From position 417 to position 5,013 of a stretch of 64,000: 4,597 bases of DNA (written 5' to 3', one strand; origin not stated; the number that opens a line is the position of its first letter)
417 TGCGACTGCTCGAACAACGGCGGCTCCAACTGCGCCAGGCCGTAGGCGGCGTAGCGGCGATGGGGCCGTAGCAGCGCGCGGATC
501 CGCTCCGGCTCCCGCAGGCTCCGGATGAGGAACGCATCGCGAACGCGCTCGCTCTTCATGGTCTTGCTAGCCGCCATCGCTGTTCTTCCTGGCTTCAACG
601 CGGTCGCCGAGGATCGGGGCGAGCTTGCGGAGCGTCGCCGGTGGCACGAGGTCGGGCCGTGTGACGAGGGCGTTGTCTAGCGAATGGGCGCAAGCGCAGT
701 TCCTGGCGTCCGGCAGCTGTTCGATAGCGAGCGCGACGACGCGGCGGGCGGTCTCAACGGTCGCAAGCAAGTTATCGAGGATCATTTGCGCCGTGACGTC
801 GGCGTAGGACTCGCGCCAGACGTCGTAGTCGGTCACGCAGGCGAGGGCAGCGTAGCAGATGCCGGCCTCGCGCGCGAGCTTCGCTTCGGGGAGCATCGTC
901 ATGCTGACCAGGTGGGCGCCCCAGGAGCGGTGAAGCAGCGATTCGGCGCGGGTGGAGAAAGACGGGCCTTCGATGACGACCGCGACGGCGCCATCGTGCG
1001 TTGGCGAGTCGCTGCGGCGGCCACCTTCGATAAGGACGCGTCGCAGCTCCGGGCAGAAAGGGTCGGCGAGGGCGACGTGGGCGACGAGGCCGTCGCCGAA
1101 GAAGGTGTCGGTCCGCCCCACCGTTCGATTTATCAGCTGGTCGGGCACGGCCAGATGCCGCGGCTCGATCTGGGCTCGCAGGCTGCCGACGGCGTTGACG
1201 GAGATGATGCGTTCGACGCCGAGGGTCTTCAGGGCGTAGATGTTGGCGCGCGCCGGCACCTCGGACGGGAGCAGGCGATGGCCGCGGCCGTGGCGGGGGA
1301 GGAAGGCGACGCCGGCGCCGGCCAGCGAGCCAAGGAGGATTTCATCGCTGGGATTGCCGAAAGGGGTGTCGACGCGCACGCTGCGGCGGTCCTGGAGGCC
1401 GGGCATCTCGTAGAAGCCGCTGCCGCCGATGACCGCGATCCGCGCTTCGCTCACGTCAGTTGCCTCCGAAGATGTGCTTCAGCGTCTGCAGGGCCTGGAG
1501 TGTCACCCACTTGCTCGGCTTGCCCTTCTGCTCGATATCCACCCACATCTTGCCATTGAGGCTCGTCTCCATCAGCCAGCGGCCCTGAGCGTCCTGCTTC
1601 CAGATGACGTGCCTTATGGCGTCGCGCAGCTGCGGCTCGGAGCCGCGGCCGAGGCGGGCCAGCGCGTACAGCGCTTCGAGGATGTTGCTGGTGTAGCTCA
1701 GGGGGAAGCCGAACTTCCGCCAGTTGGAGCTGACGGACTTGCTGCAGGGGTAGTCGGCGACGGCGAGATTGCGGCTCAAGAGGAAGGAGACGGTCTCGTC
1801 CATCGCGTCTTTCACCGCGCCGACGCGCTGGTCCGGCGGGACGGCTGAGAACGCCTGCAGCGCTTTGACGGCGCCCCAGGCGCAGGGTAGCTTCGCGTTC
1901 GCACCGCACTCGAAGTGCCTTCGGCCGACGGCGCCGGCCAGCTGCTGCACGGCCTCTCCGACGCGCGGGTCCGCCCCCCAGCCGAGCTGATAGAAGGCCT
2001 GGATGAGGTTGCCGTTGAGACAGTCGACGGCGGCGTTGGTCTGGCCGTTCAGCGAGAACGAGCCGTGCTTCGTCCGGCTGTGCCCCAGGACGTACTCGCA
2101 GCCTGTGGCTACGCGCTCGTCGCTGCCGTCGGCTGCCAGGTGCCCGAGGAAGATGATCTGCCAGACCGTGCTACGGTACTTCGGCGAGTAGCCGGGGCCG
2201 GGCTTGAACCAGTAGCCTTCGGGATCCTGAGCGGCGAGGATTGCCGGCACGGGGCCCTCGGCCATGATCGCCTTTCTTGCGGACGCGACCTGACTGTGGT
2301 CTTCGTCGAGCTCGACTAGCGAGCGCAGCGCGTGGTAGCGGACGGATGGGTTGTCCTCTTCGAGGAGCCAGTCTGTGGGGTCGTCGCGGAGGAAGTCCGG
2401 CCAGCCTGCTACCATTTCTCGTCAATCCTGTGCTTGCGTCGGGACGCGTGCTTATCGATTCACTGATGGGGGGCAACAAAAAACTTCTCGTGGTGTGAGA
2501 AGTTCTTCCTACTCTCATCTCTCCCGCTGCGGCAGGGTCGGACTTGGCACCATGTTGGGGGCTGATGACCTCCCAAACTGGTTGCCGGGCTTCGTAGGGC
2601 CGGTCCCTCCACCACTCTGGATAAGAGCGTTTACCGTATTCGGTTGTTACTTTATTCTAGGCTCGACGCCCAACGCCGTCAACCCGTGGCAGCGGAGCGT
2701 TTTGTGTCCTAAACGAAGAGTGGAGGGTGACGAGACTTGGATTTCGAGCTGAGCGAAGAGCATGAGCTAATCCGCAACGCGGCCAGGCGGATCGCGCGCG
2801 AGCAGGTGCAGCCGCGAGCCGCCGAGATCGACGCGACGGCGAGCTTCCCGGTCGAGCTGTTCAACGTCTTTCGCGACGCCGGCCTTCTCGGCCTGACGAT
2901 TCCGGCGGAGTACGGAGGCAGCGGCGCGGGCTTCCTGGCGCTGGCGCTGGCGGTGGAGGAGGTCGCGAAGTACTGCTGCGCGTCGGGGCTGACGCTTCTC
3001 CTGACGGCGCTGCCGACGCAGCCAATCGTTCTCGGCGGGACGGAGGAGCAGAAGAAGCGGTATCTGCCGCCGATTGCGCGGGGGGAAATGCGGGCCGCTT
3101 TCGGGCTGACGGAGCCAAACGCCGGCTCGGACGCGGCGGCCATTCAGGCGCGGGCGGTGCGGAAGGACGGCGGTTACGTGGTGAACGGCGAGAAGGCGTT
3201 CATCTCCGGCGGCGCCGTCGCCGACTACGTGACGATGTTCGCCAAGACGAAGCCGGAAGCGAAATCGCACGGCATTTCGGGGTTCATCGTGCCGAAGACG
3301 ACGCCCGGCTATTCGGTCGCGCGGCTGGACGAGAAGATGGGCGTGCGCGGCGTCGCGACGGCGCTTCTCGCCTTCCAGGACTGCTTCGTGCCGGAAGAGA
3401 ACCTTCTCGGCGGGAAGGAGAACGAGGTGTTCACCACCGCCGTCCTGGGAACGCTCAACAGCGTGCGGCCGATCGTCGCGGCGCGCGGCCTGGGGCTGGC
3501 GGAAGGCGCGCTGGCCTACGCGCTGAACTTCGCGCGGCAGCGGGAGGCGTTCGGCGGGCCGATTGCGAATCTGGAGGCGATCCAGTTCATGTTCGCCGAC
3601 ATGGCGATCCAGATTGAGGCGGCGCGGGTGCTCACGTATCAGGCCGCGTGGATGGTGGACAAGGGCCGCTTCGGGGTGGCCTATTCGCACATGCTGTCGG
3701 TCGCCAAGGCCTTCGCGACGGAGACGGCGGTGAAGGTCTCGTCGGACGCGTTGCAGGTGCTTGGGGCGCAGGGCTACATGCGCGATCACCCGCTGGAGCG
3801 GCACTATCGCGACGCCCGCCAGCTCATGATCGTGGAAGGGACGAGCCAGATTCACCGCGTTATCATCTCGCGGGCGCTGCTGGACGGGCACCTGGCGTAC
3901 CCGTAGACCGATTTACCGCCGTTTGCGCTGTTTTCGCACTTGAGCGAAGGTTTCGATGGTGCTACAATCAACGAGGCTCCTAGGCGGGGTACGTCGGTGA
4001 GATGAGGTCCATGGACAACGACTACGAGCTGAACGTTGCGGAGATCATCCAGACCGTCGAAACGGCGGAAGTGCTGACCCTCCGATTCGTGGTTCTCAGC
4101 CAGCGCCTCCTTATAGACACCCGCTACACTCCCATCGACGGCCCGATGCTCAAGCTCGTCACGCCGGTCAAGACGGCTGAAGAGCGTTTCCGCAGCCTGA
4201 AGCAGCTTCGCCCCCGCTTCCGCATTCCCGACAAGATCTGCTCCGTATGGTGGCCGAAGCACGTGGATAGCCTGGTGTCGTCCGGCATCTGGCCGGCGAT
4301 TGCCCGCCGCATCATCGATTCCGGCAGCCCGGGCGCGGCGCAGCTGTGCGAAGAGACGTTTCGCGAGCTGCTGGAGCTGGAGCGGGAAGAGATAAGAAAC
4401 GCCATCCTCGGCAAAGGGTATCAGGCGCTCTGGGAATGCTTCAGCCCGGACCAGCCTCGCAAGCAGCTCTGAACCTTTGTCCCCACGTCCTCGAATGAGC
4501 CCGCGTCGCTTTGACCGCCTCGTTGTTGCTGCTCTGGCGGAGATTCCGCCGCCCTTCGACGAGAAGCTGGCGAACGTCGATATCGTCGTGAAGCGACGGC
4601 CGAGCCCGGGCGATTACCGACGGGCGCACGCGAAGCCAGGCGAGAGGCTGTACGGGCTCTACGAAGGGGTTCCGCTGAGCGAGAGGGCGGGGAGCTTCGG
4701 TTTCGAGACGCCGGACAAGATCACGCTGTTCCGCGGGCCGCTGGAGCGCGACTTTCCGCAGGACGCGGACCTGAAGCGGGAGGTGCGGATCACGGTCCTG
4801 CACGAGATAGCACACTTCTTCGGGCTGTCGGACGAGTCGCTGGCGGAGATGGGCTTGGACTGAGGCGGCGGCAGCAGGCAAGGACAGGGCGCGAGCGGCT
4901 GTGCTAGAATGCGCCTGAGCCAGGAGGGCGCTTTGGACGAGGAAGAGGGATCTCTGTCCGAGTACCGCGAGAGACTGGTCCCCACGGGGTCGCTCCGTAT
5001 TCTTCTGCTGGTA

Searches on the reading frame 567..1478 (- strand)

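Call 11: search_protein_families(library=pfam, proteins=[window:567-1478:-], max_evalue=0.01)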
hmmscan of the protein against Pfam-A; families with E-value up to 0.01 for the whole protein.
window:567-1478:- (303 aa): 1 family
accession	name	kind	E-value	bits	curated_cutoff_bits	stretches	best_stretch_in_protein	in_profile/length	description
PF01048.26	PNP_UDP_1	-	5.2e-42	144.3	25.1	1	13-249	1-229/233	Phosphorylase superfamily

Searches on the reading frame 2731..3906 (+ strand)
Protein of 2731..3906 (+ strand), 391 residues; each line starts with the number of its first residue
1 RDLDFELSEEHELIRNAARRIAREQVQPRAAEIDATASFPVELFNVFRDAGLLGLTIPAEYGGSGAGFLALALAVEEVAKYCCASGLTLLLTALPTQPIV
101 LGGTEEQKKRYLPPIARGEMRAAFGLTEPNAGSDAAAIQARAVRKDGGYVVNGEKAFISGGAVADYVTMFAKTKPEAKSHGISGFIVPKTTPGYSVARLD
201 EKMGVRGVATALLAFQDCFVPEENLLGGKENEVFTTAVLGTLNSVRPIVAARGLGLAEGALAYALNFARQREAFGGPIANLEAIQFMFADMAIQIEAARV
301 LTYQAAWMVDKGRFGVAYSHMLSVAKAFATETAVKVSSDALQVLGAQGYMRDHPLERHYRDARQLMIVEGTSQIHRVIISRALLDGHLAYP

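Call 11: search_protein_families(library=pfam, proteins=[window:2731-3906:+], max_evalue=0.01)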
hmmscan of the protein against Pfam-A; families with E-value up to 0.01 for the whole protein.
window:2731-3906:+ (391 aa): 6 families
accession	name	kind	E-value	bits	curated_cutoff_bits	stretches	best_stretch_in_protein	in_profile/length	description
PF00441.29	Acyl-CoA_dh_1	-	3.4e-42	144.5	22.4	1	237-384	6-150/150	Acyl-CoA dehydrogenase, C-terminal domain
PF02771.21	Acyl-CoA_dh_N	-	3.5e-34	118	22.9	1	8-119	1-113/113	Acyl-CoA dehydrogenase, N-terminal domain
PF02770.24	Acyl-CoA_dh_M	-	2.1e-27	95.5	33.3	1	123-218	1-97/97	Acyl-CoA dehydrogenase, middle domain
PF08028.16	Acyl-CoA_dh_2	-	1.4e-19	71.1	22.7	1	249-364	3-125/134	Acyl-CoA dehydrogenase, C-terminal domain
PF22924.1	ACOX_C_alpha1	-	5.5e-05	23.5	27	1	266-383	50-168/169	Acyl-CoA oxidase, C-alpha1 domain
PF11794.13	HpaB_N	-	0.00014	22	35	1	143-225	171-268/270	4-hydroxyphenylacetate 3-hydroxylase N terminal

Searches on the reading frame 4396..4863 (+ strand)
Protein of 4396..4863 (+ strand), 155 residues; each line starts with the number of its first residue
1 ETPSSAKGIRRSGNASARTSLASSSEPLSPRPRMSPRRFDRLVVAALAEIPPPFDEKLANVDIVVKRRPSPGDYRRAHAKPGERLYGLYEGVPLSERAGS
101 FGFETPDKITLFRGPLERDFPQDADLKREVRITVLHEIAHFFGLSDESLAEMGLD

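Call 11: search_protein_families(library=pfam, proteins=[window:4396-4863:+], max_evalue=0.01)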
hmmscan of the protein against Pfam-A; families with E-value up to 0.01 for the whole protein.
window:4396-4863:+ (155 aa): 1 family
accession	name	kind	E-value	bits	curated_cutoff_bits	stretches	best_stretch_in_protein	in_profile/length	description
PF06262.17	Zincin_1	-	2.4e-26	92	22.4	1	58-153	1-96/97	Zincin-like metallopeptidase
